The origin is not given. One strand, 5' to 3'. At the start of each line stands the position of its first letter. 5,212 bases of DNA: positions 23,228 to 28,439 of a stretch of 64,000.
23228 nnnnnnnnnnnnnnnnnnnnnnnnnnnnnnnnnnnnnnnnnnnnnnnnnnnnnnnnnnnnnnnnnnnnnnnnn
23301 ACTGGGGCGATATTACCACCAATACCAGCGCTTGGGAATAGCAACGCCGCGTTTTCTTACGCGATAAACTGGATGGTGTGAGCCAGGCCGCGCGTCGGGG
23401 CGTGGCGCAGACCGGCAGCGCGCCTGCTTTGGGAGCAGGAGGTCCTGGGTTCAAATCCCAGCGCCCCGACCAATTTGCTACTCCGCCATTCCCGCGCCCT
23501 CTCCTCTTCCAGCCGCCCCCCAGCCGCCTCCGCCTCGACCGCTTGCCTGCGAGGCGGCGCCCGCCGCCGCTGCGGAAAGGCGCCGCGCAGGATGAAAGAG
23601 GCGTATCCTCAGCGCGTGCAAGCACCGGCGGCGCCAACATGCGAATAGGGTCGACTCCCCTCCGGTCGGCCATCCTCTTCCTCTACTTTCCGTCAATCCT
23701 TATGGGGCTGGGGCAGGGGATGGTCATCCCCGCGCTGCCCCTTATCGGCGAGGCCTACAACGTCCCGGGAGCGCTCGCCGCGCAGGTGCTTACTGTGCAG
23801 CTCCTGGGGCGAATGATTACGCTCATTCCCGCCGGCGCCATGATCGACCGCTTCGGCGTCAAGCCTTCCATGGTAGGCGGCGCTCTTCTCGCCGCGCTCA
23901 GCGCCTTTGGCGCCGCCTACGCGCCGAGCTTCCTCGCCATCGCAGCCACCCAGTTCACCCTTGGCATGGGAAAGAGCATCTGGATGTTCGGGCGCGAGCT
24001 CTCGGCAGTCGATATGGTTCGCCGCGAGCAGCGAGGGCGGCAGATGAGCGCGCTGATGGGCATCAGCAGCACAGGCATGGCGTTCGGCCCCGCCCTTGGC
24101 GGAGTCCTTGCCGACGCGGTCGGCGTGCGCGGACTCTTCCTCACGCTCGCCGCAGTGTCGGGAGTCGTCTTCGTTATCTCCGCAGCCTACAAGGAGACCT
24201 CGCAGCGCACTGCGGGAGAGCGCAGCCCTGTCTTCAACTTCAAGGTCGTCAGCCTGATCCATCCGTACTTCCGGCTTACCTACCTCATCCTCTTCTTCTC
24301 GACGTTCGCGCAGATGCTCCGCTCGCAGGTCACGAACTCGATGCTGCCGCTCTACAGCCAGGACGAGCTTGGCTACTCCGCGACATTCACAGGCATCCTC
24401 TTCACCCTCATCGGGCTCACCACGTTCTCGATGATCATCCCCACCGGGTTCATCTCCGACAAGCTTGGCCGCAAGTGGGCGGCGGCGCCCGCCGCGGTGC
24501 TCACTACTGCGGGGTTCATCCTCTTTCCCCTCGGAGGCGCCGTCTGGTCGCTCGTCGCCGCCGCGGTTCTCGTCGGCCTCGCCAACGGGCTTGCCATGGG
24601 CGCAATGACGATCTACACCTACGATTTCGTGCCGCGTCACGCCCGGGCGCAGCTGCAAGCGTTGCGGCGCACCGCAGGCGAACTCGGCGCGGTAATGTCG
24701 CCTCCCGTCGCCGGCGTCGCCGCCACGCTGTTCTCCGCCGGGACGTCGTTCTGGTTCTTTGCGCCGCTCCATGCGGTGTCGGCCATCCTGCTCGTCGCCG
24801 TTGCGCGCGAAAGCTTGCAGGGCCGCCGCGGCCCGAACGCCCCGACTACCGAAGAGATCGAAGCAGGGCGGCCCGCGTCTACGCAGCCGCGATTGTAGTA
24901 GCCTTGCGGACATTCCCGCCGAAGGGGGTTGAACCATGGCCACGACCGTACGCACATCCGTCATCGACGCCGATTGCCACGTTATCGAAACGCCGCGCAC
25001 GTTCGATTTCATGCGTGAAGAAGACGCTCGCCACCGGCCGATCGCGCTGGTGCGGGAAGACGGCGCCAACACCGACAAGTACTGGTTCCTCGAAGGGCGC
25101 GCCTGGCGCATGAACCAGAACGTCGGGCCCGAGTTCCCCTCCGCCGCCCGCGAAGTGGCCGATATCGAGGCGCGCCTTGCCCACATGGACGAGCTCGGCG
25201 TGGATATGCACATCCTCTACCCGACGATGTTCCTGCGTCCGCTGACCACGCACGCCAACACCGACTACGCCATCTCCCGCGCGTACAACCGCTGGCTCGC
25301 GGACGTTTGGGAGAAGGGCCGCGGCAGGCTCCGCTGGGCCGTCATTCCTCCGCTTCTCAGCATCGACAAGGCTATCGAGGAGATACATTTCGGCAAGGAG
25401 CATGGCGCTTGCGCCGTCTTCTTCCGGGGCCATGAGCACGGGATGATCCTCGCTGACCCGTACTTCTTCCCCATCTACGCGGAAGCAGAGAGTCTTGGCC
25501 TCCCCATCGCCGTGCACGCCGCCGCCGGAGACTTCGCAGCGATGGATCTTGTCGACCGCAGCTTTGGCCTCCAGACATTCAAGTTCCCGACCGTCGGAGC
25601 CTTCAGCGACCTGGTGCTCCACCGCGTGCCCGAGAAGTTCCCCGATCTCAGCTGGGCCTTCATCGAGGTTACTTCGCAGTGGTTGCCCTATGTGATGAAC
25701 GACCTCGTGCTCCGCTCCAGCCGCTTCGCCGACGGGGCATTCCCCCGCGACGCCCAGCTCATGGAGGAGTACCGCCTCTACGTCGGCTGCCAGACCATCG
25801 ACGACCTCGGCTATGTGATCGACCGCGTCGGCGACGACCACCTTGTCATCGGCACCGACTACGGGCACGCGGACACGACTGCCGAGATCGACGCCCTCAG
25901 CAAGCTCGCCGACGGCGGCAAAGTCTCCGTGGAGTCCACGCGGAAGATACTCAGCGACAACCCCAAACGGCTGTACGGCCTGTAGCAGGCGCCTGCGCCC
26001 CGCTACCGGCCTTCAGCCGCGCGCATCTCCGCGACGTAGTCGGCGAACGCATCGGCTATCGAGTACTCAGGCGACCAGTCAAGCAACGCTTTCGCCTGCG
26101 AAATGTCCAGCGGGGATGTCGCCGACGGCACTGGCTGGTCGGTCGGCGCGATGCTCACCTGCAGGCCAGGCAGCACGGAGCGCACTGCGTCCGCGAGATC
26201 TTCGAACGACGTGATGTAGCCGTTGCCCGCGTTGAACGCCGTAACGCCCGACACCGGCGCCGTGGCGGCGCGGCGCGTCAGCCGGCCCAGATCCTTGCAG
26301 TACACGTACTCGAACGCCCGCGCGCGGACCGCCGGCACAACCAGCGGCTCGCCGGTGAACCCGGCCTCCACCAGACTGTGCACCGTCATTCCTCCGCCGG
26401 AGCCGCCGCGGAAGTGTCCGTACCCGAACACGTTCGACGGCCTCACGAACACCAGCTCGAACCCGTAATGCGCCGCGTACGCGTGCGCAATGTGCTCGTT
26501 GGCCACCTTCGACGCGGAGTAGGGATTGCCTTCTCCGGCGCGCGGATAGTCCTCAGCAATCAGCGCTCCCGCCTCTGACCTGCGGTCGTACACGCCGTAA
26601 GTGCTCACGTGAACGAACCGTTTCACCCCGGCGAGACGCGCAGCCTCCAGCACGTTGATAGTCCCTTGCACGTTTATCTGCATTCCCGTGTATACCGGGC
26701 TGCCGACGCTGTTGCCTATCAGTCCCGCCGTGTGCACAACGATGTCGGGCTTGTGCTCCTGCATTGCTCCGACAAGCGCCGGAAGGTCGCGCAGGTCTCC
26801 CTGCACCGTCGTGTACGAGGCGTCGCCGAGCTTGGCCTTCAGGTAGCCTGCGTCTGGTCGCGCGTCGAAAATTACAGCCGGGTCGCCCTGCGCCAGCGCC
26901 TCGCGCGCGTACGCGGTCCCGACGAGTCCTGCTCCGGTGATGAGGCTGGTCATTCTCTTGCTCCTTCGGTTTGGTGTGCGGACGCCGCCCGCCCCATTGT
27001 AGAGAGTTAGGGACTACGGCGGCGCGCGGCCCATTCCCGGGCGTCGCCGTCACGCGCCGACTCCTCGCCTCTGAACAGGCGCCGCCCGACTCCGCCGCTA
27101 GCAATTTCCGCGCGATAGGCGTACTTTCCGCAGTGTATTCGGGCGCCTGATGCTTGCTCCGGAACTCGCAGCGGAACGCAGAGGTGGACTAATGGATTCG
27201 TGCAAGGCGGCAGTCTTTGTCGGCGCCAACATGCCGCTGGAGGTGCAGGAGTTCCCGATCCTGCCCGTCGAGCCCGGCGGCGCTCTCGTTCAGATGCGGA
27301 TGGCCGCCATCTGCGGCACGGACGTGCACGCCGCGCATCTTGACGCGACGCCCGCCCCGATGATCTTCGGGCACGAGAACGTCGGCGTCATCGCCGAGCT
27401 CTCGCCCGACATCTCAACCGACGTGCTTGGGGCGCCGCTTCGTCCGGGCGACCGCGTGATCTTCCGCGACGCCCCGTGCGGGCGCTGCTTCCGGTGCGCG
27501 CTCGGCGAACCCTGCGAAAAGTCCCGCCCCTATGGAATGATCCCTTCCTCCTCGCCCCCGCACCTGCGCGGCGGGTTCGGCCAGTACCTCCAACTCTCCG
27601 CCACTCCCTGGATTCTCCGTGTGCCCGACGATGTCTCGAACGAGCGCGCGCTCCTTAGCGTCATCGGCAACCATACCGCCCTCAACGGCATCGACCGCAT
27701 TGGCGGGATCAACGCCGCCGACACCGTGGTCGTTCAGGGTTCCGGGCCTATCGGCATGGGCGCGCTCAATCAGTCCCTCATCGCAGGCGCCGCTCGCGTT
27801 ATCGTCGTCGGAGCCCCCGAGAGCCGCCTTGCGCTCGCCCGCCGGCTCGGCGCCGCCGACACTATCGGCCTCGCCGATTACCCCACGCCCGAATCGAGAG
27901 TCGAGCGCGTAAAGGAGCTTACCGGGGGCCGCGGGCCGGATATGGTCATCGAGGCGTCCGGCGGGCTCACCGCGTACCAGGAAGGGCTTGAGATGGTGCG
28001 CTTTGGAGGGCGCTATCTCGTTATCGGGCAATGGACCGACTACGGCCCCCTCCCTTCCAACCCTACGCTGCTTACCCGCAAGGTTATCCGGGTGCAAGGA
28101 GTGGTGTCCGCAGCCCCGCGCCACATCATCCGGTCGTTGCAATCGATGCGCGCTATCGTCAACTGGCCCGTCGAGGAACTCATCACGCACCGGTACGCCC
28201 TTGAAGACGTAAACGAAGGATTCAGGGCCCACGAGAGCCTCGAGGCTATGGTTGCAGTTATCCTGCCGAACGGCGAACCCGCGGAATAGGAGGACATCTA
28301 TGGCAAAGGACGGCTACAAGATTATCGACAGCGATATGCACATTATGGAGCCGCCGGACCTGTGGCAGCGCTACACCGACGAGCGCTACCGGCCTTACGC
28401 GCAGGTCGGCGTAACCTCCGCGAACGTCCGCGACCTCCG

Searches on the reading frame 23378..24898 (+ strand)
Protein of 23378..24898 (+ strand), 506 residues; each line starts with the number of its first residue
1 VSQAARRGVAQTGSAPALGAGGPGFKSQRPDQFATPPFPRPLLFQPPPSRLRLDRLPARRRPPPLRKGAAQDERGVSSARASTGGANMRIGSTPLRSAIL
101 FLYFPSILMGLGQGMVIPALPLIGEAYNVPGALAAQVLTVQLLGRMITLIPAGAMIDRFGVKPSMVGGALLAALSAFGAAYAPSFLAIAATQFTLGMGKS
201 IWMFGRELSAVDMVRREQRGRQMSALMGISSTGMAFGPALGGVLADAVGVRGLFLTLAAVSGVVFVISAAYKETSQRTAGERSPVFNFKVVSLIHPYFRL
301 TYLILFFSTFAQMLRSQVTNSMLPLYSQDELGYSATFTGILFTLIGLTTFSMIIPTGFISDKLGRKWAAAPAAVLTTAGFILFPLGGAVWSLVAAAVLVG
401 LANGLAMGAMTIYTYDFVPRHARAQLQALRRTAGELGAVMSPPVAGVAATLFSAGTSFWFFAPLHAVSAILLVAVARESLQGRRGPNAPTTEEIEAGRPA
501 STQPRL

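Call 19: search_protein_families(library=pfam, proteins=[window:23378-24898:+], max_evalue=0.0001)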
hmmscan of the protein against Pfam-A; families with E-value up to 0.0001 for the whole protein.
window:23378-24898:+ (506 aa): 4 families
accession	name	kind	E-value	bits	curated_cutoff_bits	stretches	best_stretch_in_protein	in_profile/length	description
PF07690.21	MFS_1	-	9.6e-53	179.7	33.4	2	106-308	5-213/347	Major Facilitator Superfamily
PF00083.30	Sugar_tr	-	9.3e-09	35.1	22.3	1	304-442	16-155/452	Sugar (and other) transporter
PF12832.13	MFS_1_like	-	9.7e-08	31.9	25.2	1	264-433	172-345/373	MFS_1 like family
PF01306.25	LacY_symp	-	3.4e-06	26.6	24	1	302-475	16-187/413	LacY proton/sugar symporter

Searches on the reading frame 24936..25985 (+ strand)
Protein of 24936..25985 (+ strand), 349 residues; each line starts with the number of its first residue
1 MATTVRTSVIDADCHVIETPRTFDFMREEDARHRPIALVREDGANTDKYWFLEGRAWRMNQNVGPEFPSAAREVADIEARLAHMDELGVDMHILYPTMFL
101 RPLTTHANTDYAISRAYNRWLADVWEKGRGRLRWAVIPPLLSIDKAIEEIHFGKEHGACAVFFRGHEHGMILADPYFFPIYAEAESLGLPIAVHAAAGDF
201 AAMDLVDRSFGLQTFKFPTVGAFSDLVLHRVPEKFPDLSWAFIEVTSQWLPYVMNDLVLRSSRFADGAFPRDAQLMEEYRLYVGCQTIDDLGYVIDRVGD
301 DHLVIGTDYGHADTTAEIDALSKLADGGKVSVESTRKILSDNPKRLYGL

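Call 14: search_protein_families(library=pfam, proteins=[window:24936-25985:+], max_evalue=0.001)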
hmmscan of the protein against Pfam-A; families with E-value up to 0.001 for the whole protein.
window:24936-25985:+ (349 aa): 1 family
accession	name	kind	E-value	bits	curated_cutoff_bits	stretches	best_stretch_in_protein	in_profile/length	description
PF04909.20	Amidohydro_2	-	2.9e-19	70.3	26.4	1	10-349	1-289/289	Amidohydrolase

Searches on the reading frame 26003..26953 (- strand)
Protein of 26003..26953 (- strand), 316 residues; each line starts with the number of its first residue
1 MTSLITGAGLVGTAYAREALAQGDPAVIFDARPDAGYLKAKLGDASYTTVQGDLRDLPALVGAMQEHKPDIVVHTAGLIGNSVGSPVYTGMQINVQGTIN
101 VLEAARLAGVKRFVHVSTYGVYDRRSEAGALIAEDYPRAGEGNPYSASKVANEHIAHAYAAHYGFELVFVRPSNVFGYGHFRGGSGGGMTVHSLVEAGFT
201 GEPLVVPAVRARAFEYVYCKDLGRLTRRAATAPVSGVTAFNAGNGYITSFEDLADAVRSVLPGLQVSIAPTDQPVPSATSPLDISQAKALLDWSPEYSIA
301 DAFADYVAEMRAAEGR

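Call 14: search_protein_families(library=pfam, proteins=[window:26003-26953:-], max_evalue=0.001)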
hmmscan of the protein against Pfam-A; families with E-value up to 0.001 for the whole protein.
window:26003-26953:- (316 aa): 8 families
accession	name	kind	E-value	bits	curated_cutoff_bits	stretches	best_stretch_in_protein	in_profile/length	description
PF01370.27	Epimerase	-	2.5e-38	132.3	20.9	1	4-243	2-240/240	NAD dependent epimerase/dehydratase family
PF16363.11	GDP_Man_Dehyd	-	1.2e-25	91.2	27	1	4-177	1-185/332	GDP-mannose 4,6 dehydratase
PF01073.25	3Beta_HSD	-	1.4e-13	51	22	1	7-179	5-185/280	3-beta hydroxysteroid dehydrogenase/isomerase family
PF13460.12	NAD_binding_10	-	1.6e-12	48.1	27.2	1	8-173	3-144/184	NAD(P)H-binding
PF07993.18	NAD_binding_4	-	7e-12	45.5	20.1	1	69-180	89-210/258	Male sterility protein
PF02719.21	Polysacc_synt_2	-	4.6e-09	36.3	20.2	1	46-118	55-128/293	Polysaccharide biosynthesis protein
PF04321.23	RmlD_sub_bind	-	4.6e-09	36.2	27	1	2-183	2-155/287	RmlD substrate binding domain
PF00106.31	adh_short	-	0.00033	20.6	26.6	0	4-104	4-118/195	short chain dehydrogenase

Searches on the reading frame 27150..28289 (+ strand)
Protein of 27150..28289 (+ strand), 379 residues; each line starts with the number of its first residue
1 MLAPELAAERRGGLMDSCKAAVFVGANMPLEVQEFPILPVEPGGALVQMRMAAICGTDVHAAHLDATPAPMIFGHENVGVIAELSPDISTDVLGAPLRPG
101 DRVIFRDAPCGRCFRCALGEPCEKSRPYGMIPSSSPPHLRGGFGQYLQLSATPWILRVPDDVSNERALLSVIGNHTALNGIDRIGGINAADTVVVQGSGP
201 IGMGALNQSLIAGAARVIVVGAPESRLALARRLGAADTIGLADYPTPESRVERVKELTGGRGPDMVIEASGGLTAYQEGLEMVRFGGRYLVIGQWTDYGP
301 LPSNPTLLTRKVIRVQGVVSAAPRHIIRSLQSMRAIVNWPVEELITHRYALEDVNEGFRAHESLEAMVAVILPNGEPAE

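Call 14: search_protein_families(library=pfam, proteins=[window:27150-28289:+], max_evalue=0.001)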
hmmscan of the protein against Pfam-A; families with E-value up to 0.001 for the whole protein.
window:27150-28289:+ (379 aa): 3 families
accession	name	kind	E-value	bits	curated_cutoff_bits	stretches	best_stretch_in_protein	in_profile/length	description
PF00107.32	ADH_zinc_N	-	3.6e-18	66.2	31.8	1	200-323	1-117/129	Zinc-binding dehydrogenase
PF08240.17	ADH_N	-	3.5e-16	59.8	23.5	1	42-159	2-103/104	Alcohol dehydrogenase GroES-like domain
PF16912.11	Glu_dehyd_C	-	5.4e-09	36.3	34.9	1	191-362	32-202/211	Glucose dehydrogenase C-terminus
